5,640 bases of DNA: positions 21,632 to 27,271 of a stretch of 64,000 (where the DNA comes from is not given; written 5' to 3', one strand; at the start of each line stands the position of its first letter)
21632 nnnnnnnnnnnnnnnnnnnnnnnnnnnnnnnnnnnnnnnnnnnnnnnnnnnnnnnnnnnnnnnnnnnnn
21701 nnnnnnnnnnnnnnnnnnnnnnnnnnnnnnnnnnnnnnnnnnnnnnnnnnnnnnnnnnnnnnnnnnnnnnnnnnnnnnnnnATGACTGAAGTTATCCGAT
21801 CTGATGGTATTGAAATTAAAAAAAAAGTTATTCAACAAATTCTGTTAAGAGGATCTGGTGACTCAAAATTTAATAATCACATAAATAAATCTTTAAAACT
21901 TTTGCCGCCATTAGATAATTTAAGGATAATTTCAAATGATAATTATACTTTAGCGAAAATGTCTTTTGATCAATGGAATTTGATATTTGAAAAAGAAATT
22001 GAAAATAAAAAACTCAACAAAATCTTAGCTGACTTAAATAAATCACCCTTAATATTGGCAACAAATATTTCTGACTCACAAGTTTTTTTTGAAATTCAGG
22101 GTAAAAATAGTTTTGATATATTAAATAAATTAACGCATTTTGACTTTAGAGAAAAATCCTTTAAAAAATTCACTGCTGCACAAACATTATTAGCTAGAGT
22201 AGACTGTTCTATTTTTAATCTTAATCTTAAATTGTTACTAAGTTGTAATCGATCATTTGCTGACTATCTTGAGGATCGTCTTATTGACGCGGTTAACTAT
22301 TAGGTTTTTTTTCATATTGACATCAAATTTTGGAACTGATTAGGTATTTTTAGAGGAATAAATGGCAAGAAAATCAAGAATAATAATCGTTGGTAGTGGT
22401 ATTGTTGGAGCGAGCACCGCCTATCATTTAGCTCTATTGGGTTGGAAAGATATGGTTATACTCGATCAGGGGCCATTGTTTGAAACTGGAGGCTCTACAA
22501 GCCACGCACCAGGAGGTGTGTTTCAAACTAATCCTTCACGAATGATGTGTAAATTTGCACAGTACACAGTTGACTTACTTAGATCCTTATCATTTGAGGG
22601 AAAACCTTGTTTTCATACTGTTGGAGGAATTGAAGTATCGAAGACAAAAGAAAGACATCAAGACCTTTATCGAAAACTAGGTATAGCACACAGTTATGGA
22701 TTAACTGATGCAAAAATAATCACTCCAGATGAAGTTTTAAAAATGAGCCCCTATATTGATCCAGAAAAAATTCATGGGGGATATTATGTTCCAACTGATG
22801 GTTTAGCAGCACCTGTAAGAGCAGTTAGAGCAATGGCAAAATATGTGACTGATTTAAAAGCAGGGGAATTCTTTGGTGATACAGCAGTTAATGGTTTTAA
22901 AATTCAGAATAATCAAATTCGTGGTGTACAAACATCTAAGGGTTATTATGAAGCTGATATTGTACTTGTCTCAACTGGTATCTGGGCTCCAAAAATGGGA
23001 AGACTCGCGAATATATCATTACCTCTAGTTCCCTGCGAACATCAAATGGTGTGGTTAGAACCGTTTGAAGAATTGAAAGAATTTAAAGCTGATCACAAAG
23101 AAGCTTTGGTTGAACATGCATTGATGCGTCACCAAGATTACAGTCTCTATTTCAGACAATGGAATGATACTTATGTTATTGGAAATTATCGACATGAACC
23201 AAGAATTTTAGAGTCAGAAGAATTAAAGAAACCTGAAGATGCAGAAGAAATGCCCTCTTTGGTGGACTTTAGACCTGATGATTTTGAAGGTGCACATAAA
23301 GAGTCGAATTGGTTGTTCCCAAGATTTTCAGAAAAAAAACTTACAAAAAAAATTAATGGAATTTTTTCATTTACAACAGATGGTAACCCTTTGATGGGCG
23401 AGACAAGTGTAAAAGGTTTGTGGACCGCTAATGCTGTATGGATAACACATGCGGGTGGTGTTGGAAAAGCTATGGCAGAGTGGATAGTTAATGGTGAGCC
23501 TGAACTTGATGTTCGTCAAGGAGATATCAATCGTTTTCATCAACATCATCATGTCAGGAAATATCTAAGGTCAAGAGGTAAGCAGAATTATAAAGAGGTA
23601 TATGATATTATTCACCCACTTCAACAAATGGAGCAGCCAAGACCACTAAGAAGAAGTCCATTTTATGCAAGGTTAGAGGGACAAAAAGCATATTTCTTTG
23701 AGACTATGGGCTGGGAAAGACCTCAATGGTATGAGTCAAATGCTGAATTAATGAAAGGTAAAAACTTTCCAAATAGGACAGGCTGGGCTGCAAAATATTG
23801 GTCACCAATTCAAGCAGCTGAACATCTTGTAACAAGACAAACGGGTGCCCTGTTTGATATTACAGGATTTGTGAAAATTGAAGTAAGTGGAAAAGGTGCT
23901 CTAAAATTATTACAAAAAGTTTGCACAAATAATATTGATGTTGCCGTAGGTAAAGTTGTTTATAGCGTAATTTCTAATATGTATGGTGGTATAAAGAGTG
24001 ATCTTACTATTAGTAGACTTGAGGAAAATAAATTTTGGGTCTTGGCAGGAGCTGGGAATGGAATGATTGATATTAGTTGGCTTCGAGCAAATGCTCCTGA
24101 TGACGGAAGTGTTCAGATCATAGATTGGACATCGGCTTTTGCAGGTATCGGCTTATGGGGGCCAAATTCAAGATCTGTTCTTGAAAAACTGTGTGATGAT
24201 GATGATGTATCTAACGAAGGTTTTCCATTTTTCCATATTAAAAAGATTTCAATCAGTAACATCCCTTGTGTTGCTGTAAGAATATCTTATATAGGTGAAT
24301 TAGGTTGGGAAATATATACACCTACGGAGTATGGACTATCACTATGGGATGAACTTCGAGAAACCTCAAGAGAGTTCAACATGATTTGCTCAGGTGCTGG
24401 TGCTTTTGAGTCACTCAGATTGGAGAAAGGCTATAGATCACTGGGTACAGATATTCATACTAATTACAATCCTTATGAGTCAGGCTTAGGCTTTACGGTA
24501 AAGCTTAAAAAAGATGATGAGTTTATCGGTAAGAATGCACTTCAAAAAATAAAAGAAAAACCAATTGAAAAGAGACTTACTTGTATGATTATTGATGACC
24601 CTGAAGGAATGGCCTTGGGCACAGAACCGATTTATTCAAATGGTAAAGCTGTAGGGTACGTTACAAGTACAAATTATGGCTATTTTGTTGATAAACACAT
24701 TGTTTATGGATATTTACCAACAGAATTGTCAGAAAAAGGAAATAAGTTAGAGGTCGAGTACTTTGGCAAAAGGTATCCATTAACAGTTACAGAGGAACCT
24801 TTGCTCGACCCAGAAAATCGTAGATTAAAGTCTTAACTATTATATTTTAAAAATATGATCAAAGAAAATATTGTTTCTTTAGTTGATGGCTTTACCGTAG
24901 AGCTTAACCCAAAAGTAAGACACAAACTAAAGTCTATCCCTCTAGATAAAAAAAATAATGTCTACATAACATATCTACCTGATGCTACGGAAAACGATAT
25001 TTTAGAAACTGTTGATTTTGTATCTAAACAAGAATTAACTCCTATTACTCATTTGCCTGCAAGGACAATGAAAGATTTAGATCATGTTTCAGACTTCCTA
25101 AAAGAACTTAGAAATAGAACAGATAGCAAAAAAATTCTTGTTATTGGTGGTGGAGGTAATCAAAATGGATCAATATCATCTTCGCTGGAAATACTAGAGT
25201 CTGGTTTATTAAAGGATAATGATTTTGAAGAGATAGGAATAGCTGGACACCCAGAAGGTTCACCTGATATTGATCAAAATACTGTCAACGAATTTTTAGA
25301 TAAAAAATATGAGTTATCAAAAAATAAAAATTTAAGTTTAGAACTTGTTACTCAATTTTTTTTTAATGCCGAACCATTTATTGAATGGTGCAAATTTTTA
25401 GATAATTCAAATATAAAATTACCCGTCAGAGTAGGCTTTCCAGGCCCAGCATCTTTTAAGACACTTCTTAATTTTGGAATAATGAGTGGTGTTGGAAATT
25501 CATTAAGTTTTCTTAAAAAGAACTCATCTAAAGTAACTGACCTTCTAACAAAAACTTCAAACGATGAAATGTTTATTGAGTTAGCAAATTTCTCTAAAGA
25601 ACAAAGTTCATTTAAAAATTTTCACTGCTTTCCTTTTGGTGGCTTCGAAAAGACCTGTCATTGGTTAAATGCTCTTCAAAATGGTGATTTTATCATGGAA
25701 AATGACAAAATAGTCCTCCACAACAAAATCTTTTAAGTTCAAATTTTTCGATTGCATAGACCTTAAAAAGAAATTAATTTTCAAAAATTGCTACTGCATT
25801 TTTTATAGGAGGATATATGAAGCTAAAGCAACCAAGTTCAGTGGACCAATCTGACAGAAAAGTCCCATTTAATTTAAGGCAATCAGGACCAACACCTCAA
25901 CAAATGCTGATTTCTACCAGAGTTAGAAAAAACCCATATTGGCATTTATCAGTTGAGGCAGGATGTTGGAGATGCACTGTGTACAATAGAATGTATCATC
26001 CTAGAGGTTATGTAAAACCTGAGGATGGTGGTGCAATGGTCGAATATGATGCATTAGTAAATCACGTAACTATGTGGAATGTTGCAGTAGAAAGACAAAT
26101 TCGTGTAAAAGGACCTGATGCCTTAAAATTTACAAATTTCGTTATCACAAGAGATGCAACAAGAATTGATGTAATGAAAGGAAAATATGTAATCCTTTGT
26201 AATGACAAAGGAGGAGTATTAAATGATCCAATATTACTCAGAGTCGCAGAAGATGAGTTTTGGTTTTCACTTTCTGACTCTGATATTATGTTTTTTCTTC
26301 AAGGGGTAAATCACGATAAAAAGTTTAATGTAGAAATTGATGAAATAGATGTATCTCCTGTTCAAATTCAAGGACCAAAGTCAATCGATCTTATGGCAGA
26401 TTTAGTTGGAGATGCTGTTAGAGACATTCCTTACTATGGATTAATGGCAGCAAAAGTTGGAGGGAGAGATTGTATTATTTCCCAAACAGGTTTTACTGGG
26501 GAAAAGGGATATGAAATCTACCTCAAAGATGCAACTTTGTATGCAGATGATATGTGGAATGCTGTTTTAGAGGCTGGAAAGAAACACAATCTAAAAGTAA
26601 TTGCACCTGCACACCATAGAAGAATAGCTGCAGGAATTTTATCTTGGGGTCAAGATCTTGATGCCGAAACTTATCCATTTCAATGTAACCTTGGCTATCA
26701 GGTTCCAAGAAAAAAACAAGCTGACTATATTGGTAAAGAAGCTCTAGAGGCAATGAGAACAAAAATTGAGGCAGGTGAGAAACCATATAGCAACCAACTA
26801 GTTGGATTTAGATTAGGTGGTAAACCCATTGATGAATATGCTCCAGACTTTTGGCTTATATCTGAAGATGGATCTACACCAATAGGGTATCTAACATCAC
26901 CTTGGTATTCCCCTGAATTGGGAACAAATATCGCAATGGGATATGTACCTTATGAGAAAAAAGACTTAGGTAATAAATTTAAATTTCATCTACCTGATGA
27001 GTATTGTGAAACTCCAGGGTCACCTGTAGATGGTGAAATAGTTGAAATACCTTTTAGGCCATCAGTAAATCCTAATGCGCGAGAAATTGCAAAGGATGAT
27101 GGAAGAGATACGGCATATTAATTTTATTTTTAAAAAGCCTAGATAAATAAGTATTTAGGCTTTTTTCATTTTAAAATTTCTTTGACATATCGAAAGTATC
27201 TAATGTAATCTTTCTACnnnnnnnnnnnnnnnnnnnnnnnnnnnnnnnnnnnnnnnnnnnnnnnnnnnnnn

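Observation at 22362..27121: THF-methyltransferase + short MetF + DMG oxidase + soxBDAG: a possible corrinoid-free betaine (or other N/S-methyl) demethylation system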

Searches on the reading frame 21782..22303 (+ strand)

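Call 3: search_protein_families(library=pfam, proteins=[window:21782-22303:+])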
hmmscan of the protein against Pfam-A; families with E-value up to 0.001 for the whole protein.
window:21782-22303:+ (173 aa): 2 families
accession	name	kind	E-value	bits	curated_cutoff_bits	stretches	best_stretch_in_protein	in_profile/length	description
PF04268.17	SoxG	-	1.2e-07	32.4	21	1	26-170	5-149/152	Sarcosine oxidase, gamma subunit family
PF01571.26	GCV_T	-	7.3e-05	22.6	25.6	1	53-146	92-183/255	Aminomethyltransferase folate-binding domain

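Call 4: search_protein_families(library=ncbifam, proteins=[window:21782-22303:+])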
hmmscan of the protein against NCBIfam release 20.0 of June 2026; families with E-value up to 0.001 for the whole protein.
window:21782-22303:+ (173 aa): 1 family
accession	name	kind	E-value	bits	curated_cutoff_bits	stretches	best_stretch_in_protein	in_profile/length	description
TIGR01375.1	soxG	subfamily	1.1e-10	41.6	143.95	1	51-171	29-150/152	sarcosine oxidase subunit gamma family protein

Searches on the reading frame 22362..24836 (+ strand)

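Call 3: search_protein_families(library=pfam, proteins=[window:22362-24836:+])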
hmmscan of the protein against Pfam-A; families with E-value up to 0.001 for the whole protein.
window:22362-24836:+ (824 aa): 4 families
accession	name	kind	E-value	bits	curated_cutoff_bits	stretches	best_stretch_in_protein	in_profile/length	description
PF01571.26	GCV_T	-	4e-70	236.4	25.6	1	435-711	2-254/255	Aminomethyltransferase folate-binding domain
PF01266.30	DAO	-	3.7e-50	171.9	27.9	1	6-374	1-353/353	FAD dependent oxidoreductase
PF16350.10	FAO_M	-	1.5e-20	73.6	27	1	377-432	1-56/56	FAD dependent oxidoreductase central domain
PF08669.17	GCV_T_C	-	1.7e-20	73.1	25.9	1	737-816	1-80/80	Glycine cleavage T-protein C-terminal barrel domain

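Call 4: search_protein_families(library=ncbifam, proteins=[window:22362-24836:+])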
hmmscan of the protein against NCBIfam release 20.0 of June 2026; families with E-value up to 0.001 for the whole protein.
window:22362-24836:+ (824 aa): 25 families
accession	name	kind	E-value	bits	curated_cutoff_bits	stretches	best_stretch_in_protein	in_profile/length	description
NF001567.0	PRK00389.1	subfamily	1.3e-57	195.4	300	1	473-818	23-356/359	glycine cleavage system aminomethyltransferase GcvT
TIGR01372.1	soxA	subfamily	4.5e-53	180.3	1164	1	427-823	605-995/996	sarcosine oxidase subunit alpha family protein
NF053776.1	TmaoDeMthMsil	equivalog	2.3e-51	175.2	1100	1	471-823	404-762/763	trimethylamine N-oxide demethylase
TIGR00528.1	gcvT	equivalog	2.5e-49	168.1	235.85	1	483-814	31-359/362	glycine cleavage system aminomethyltransferase GcvT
NF010093.0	PRK13579.1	equivalog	2.4e-44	151.6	459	1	477-818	29-367/371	glycine cleavage system aminomethyltransferase GcvT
NF009133.0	PRK12486.1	equivalog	1.8e-24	86.4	410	1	492-804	52-358/369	dimethylsulfoniopropionate demethylase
NF001933.0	PRK00711.1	subfamily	1e-22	80.8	383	2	55-224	102-272/429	D-amino acid dehydrogenase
NF008425.0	PRK11259.1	equivalog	4e-19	68.8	257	1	4-295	4-286/377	N-methyl-L-tryptophan oxidase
TIGR02352.1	thiamin_ThiO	equivalog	1.8e-16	60.2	250.8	1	7-236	1-229/351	glycine oxidase ThiO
TIGR03364.1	HpnW_proposed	hypoth_equivalog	1.1e-13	51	285.1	1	6-234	2-222/365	TIGR03364 family FAD-dependent oxidoreductase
TIGR01373.1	soxB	subfamily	1.1e-13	50.8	529.45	2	7-233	33-264/407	sarcosine oxidase subunit beta family protein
NF047633.1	SyrngDmethDesA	equivalog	1.6e-12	46.7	800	1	492-691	44-249/453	syringate O-demethylase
TIGR01377.1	soxA_mon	subfamily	1.5e-11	43.7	479.65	1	7-246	3-237/381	amino oxidase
NF047885.1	VanMgalDeMLigM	equivalog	3.8e-11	42.6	580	1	487-691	38-250/461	vanillate/3-O-methylgallate O-demethylase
NF033460.1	glycerol3P_ox_II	equivalog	2.5e-09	36.8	460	1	6-218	3-217/361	type 2 glycerol-3-phosphate oxidase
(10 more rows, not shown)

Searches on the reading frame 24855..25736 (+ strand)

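Call 3: search_protein_families(library=pfam, proteins=[window:24855-25736:+])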
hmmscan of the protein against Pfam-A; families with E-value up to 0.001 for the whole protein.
window:24855-25736:+ (293 aa): 1 family
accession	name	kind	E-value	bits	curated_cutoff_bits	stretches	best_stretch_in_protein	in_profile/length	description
PF02219.23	MTHFR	-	0.00028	20.8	24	1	112-203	128-215/287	Methylenetetrahydrofolate reductase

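Call 4: search_protein_families(library=ncbifam, proteins=[window:24855-25736:+])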
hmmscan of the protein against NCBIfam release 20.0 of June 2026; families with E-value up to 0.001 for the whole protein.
window:24855-25736:+ (293 aa): 2 families
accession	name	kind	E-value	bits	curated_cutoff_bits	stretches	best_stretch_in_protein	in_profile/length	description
TIGR00677.1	fadh2_euk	equivalog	1.6e-06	27.7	310.05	1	119-203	124-204/281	methylenetetrahydrofolate reductase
TIGR00676.1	fadh2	equivalog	2.1e-06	27.3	293.7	1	38-204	34-203/275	methylenetetrahydrofolate reductase [NAD(P)H]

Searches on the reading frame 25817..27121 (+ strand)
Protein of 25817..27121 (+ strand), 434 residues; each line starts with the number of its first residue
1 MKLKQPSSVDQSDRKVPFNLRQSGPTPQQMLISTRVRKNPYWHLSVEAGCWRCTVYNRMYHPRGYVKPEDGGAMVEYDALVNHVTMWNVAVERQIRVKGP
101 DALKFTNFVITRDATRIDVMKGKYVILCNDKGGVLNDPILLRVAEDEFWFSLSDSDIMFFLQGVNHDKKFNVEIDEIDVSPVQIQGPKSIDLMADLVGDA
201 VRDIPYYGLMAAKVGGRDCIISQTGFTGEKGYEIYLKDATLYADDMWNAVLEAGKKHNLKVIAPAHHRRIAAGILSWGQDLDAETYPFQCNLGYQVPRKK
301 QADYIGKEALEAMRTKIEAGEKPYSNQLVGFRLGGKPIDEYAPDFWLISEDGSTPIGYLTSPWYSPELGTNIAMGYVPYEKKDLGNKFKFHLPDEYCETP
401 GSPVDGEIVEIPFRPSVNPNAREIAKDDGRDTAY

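Call 3: search_protein_families(library=pfam, proteins=[window:25817-27121:+])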
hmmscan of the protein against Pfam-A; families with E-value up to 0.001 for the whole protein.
window:25817-27121:+ (434 aa): 2 families
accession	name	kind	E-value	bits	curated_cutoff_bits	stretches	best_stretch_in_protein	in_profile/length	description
PF01571.26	GCV_T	-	2.5e-39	135.5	25.6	1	72-293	28-253/255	Aminomethyltransferase folate-binding domain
PF08669.17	GCV_T_C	-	1.4e-08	35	25.9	1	327-393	2-65/80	Glycine cleavage T-protein C-terminal barrel domain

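Call 4: search_protein_families(library=ncbifam, proteins=[window:25817-27121:+])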
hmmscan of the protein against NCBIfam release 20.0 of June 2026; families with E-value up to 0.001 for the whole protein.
window:25817-27121:+ (434 aa): 8 families
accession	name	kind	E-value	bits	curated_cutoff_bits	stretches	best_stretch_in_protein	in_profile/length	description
NF009133.0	PRK12486.1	equivalog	2.2e-80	270.4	410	1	30-397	6-359/369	dimethylsulfoniopropionate demethylase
NF053776.1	TmaoDeMthMsil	equivalog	6.8e-47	160.4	1100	1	53-386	401-730/763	trimethylamine N-oxide demethylase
NF001567.0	PRK00389.1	subfamily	1.3e-46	159.2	300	1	72-387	33-333/359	glycine cleavage system aminomethyltransferase GcvT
TIGR00528.1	gcvT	equivalog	1.7e-43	149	235.85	1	72-389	31-342/362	glycine cleavage system aminomethyltransferase GcvT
NF010093.0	PRK13579.1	equivalog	5.7e-35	120.8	459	1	71-391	39-348/371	glycine cleavage system aminomethyltransferase GcvT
TIGR01372.1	soxA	subfamily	3.3e-31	107.9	1164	1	60-396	634-976/996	sarcosine oxidase subunit alpha family protein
NF047633.1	SyrngDmethDesA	equivalog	3.9e-15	55.3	800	1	94-262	58-235/453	syringate O-demethylase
NF047885.1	VanMgalDeMLigM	equivalog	2.8e-12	46.3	580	1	94-262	57-236/461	vanillate/3-O-methylgallate O-demethylase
